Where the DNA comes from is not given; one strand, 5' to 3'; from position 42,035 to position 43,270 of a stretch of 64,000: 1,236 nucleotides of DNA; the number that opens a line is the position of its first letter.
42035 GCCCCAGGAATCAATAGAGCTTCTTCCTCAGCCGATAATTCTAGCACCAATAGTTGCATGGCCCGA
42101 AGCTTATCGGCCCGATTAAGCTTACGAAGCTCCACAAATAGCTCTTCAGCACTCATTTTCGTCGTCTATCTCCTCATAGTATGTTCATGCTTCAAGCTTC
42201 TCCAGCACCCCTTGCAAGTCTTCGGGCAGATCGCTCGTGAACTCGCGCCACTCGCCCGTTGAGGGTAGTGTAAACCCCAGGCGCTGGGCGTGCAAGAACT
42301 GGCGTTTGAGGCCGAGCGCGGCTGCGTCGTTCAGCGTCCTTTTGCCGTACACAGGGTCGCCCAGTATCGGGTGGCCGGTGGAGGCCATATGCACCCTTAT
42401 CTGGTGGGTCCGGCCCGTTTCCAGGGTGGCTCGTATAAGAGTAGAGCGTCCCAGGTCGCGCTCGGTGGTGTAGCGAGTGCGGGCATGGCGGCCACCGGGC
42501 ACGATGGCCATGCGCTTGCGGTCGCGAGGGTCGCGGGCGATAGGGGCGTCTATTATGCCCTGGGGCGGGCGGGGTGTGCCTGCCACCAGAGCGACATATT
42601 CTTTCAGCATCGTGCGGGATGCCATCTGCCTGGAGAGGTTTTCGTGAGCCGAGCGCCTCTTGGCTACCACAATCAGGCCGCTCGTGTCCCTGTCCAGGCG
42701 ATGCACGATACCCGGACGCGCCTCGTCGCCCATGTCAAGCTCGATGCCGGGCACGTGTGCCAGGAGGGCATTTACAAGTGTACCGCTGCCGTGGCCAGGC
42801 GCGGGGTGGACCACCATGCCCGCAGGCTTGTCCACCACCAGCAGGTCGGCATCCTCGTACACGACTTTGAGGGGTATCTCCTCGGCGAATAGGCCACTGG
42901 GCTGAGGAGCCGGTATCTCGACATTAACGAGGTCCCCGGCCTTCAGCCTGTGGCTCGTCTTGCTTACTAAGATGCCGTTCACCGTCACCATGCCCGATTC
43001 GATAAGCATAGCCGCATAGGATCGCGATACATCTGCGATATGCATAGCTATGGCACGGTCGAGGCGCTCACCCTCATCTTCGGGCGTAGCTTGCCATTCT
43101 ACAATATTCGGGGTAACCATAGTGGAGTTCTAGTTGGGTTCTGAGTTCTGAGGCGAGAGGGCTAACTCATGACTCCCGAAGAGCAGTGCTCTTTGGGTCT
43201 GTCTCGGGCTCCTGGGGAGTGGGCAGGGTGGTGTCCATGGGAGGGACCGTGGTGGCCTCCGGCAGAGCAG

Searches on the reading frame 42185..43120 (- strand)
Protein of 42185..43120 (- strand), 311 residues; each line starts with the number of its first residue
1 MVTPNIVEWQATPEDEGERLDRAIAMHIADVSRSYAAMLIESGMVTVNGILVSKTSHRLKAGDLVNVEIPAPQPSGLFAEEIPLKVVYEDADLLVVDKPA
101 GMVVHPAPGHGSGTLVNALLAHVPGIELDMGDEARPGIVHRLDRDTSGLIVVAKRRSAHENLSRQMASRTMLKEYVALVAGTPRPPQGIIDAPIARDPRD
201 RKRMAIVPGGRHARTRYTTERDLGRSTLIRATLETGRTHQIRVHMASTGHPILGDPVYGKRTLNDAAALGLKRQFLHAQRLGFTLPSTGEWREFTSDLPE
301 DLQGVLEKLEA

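Call 10: search_protein_families(library=pfam, proteins=[window:42185-43120:-])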
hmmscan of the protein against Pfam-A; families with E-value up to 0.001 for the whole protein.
window:42185-43120:- (311 aa): 2 families
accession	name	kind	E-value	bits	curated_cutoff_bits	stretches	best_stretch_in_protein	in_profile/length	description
PF00849.27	PseudoU_synth_2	-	2.5e-32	112.6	26.8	1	92-247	1-152/152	RNA pseudouridylate synthase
PF01479.30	S4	-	1.9e-07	31.1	22.8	1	19-65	2-48/48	S4 domain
